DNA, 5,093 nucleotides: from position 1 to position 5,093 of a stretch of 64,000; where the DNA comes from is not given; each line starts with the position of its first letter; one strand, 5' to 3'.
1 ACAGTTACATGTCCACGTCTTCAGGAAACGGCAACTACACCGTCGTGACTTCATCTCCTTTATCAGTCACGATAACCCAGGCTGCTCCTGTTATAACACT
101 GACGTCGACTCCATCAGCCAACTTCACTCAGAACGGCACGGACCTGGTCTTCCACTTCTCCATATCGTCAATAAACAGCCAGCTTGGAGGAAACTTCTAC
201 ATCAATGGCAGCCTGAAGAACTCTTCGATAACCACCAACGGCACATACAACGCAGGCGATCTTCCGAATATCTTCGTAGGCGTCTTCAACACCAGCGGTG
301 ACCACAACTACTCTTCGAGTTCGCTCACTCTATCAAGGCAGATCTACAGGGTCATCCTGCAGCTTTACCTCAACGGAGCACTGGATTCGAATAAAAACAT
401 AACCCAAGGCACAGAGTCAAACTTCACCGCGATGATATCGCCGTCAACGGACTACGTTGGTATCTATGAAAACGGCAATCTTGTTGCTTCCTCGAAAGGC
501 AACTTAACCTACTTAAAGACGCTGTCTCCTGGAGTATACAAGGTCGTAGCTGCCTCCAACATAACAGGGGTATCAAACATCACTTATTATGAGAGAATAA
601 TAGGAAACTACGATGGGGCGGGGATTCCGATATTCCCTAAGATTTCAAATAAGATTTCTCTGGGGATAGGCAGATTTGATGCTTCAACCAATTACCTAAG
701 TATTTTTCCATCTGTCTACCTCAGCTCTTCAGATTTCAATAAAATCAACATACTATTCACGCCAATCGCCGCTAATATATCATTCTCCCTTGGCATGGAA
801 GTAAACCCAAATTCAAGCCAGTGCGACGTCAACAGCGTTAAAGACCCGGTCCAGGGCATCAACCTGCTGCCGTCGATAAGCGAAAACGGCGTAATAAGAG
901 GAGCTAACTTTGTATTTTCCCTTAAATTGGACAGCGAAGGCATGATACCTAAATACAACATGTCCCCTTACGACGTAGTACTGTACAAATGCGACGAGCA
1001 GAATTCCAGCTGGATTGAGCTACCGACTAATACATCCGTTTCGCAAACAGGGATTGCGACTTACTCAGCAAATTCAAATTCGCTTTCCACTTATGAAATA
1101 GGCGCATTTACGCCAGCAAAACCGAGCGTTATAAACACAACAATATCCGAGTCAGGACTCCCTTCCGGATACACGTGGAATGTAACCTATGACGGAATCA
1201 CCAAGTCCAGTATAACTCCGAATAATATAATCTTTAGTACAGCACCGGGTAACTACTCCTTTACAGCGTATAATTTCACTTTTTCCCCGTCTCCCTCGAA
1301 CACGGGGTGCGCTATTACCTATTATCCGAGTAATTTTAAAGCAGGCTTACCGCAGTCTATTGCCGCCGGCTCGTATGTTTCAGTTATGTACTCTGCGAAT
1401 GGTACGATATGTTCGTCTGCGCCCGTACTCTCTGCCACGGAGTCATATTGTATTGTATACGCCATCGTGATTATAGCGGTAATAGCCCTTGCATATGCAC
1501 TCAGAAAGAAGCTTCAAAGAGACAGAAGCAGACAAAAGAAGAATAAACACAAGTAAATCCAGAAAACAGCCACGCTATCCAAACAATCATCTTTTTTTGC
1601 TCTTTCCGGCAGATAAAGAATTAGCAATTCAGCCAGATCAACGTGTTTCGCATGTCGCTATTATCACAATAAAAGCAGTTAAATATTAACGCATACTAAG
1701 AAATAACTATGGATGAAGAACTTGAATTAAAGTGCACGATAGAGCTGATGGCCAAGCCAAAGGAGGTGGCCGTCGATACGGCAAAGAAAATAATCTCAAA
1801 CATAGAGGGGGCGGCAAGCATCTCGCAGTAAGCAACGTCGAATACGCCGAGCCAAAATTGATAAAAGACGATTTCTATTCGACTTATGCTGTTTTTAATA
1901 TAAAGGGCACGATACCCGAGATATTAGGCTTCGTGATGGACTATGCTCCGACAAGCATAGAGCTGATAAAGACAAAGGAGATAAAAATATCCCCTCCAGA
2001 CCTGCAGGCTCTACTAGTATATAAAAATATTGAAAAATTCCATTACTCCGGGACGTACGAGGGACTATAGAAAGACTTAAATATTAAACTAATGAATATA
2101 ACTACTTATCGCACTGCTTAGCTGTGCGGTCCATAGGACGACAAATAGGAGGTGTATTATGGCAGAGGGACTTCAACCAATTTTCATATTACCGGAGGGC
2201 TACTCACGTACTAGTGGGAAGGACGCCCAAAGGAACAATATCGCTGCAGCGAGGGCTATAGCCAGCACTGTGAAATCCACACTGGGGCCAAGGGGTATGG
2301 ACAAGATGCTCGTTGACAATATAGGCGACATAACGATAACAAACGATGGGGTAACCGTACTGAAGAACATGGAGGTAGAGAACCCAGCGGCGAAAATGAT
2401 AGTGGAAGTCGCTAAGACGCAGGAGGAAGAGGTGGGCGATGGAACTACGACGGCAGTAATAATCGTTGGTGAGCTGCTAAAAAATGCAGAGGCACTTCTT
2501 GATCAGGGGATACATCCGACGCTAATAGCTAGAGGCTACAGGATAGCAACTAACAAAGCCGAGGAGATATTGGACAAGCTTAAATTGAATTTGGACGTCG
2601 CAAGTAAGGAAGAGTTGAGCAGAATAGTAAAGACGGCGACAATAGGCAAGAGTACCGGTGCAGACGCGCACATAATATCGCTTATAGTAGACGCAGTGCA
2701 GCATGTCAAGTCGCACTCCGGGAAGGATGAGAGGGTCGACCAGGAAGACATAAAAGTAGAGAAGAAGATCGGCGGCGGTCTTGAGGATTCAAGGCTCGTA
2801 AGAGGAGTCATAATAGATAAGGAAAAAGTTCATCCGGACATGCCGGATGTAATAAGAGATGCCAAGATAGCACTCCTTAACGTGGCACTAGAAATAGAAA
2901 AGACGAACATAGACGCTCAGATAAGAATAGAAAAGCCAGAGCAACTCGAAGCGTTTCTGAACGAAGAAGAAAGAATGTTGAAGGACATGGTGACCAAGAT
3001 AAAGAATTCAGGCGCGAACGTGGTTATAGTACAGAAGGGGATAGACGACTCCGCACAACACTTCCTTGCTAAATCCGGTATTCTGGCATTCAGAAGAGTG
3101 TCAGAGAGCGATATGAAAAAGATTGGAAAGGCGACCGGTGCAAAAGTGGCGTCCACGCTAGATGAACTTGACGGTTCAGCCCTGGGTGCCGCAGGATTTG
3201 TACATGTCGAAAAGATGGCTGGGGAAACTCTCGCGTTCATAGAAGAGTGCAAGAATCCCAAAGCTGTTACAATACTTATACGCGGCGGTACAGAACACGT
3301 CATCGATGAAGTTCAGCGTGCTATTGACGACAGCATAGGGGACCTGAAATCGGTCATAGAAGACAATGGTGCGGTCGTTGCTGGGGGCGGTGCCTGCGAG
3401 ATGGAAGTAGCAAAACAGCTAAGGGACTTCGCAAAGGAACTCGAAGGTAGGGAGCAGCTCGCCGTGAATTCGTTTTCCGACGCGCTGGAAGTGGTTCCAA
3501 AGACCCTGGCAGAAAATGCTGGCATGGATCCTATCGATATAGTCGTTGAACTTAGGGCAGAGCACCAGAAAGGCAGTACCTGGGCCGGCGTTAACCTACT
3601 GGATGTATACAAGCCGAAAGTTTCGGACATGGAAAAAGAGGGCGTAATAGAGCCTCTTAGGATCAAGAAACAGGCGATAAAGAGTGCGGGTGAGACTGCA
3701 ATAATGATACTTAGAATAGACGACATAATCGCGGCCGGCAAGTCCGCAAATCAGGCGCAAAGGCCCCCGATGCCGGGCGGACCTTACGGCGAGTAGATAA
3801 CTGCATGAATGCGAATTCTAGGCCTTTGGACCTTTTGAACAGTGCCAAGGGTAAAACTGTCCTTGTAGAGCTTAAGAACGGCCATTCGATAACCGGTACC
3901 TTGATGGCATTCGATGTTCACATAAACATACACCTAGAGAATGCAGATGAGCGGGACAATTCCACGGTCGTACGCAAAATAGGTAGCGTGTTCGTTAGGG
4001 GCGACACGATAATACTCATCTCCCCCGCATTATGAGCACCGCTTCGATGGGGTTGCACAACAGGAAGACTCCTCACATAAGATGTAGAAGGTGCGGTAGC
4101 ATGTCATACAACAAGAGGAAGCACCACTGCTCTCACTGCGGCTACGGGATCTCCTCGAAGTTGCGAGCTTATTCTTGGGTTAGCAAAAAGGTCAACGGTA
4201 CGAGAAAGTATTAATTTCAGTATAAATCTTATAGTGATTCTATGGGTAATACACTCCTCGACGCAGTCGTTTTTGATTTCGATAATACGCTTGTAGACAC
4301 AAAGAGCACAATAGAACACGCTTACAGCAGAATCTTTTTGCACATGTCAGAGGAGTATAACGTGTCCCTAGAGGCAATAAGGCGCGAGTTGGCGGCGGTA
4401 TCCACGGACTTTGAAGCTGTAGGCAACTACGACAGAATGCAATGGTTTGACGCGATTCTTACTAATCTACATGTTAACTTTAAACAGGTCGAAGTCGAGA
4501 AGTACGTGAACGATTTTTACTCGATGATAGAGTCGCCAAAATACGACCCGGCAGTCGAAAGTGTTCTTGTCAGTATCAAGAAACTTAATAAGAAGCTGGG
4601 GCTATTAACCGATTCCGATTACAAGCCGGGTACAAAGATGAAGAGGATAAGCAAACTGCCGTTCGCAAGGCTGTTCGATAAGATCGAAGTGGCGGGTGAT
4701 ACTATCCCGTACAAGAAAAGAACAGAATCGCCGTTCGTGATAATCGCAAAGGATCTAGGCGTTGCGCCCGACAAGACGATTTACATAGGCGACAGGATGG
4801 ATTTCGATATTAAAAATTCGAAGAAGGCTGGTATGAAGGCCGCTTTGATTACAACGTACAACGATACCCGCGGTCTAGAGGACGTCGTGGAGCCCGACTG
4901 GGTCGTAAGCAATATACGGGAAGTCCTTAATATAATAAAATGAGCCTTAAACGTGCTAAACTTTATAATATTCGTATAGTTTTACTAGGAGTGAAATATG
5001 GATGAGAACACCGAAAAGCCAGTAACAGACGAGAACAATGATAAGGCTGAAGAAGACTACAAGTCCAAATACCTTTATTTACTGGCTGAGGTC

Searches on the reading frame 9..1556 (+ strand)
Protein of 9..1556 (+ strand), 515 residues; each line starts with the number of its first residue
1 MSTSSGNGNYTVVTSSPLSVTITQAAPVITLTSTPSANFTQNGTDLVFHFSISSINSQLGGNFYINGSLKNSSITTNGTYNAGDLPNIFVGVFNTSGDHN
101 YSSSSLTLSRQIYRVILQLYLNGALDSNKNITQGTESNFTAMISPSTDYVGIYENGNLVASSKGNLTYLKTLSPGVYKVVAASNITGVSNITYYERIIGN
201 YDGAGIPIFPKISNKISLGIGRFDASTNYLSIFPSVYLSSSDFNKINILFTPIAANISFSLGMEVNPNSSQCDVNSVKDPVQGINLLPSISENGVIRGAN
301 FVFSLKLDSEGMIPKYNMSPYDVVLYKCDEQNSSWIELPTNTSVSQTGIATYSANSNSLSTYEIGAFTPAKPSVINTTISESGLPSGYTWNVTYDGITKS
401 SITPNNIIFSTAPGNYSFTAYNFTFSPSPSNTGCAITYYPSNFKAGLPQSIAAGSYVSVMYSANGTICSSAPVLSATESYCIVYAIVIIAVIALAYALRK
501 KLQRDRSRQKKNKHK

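Call 10: search_protein_families(library=pfam, proteins=[window:9-1556:+], max_evalue=0.0001)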
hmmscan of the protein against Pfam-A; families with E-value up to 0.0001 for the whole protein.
window:9-1556:+ (515 aa): 0 families

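Call 51: find_encoding_contigs(protein=window:9-1556:+, flank=10000, max_places=3)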
Protein window:9-1556:+ (515 aa): no gene with exactly this product is on record in the collection.

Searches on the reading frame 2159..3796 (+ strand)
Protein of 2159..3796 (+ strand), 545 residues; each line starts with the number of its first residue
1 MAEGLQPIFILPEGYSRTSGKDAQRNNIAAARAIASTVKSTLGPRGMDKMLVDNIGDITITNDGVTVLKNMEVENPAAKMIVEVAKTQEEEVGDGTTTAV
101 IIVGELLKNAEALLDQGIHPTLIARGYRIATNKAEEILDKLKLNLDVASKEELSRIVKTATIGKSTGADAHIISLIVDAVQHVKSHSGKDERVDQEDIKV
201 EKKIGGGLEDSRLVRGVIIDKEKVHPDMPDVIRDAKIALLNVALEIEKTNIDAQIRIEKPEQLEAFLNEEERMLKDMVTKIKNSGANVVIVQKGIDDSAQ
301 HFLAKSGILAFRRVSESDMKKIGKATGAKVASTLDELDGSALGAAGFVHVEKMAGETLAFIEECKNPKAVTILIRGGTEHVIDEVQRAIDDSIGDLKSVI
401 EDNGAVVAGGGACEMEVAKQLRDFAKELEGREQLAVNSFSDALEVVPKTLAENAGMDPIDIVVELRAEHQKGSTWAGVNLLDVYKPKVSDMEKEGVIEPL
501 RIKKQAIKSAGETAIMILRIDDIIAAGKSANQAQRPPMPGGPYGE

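Call 10: search_protein_families(library=pfam, proteins=[window:2159-3796:+], max_evalue=0.0001)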
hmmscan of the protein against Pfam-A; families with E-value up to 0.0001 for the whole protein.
window:2159-3796:+ (545 aa): 1 family
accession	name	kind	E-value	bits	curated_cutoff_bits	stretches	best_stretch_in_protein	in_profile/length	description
PF00118.29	Cpn60_TCP1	-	1.1e-176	588.8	34.3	1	34-527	1-489/490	TCP-1/cpn60 chaperonin family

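Call 60: find_homologous_proteins(query=window:2159-3796:+, max_evalue=1e-50)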
Query window:2159-3796:+ (545 aa): 8000 proteins with E <= 1e-50 among 8000 candidates; the best 120 are listed.
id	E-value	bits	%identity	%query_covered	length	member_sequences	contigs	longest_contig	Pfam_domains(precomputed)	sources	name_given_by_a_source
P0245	0.0e+0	1153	100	100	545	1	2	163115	PF00118.30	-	-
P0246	2.5e-290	981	85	98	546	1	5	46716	PF00118.30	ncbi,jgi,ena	jgi:thermosome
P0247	4.7e-290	980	85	98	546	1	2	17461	PF00118.30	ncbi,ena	-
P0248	6.3e-290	980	85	98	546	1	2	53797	PF00118.30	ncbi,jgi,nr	ncbi:MAG: TCP-1/cpn60 chaperonin family protein [Candidatus Parvarchaeota archaeon]|nr:TCP-1/cpn60 c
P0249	9.6e-290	979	85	98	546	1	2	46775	PF00118.30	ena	-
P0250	1.1e-289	979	84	98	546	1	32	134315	PF00118.30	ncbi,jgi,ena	jgi:thermosome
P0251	1.8e-289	979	85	98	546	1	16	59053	PF00118.30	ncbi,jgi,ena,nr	ncbi:TCP-1/cpn60 chaperonin family protein [Candidatus Parvarchaeota archaeon]|jgi:thermosome|nr:TCP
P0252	3.4e-289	978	84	98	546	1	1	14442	PF00118.30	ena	-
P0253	4.8e-289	977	84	98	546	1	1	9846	PF00118.30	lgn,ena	-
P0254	5.2e-289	977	84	98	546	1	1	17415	PF00118.30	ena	-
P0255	5.7e-289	977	84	98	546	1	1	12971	PF00118.30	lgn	-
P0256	6.0e-289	977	84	98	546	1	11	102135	PF00118.30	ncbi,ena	-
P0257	6.5e-289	977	84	98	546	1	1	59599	PF00118.30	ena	-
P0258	6.6e-289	977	84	98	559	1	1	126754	PF00118.30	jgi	jgi:thermosome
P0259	6.6e-289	977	84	98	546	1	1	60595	PF00118.30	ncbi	-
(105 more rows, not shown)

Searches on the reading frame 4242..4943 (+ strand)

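Call 10: search_protein_families(library=pfam, proteins=[window:4242-4943:+], max_evalue=0.0001)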
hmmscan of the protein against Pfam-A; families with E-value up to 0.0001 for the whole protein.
window:4242-4943:+ (233 aa): 3 families
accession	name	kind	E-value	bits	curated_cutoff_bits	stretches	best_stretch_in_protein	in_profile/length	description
PF13419.12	HAD_2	-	1.1e-20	75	23.8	1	9-202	1-177/178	Haloacid dehalogenase-like hydrolase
PF00702.32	Hydrolase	-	9.2e-17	62.5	26.4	1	7-197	2-191/191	haloacid dehalogenase-like hydrolase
PF13242.12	Hydrolase_like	-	3.4e-09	36.9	22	1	166-227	11-74/75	HAD-hyrolase-like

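Call 76: search_protein_families(library=ncbifam, proteins=[window:4242-4943:+], max_evalue=0.00001)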
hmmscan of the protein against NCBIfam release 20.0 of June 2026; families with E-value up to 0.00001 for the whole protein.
window:4242-4943:+ (233 aa): 22 families
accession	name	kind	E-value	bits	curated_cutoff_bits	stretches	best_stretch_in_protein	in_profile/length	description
TIGR02253.1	CTE7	subfamily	1.5e-29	103.4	169.75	1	8-229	4-221/221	TIGR02253 family HAD-type hydrolase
NF009695.0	PRK13222.1-2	equivalog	8.8e-15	54.8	225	1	7-232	7-222/226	phosphoglycolate phosphatase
TIGR01449.2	PGP_bact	equivalog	8.9e-13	48.3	180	1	9-230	1-211/213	phosphoglycolate phosphatase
TIGR02252.1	DREG-2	subfamily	1e-11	45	155.2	1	8-202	2-203/203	HAD hydrolase, REG-2-like, family IA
NF009804.0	PRK13288.1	equivalog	1.9e-11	43.9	218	1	7-232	4-210/215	pyrophosphatase PpaX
NF009698.0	PRK13223.1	equivalog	2.1e-11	43.5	466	1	5-229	12-226/272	phosphoglycolate phosphatase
NF009694.0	PRK13222.1-1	equivalog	5.8e-10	38.9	415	1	101-230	112-237/252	phosphoglycolate phosphatase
NF008000.0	PRK10725.1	equivalog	3.1e-08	33.9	215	0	136-200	120-182/188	fructose-1-phosphate/6-phosphogluconate phosphatase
TIGR02254.1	YjjG_YfnB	equivalog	4e-08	33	159.9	1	7-231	2-222/223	YjjG family noncanonical pyrimidine nucleotidase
NF009697.0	PRK13222.1-4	equivalog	5.6e-08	32.4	327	1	6-232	7-222/232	phosphoglycolate phosphatase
TIGR01662.1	HAD-SF-IIIA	subfamily_domain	6.4e-08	32.8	44.6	0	154-204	88-139/141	HAD-IIIA family hydrolase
TIGR01549.1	HAD-SF-IA-v1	subfamily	1.5e-07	31.9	23.3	0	116-197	76-149/149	HAD-IA family hydrolase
NF008087.0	PRK10826.1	equivalog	1.5e-07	31.3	191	1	5-207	6-195/222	hexitol phosphatase HxpB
TIGR01993.1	Pyr-5-nucltdase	equivalog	2e-07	31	142.9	1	8-202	2-182/183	pyrimidine 5'-nucleotidase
NF053830.1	RUBPPhHalo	equivalog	2e-07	30.9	330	1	7-232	3-234/234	ribulose-1,5-bisphosphate 5-phosphatase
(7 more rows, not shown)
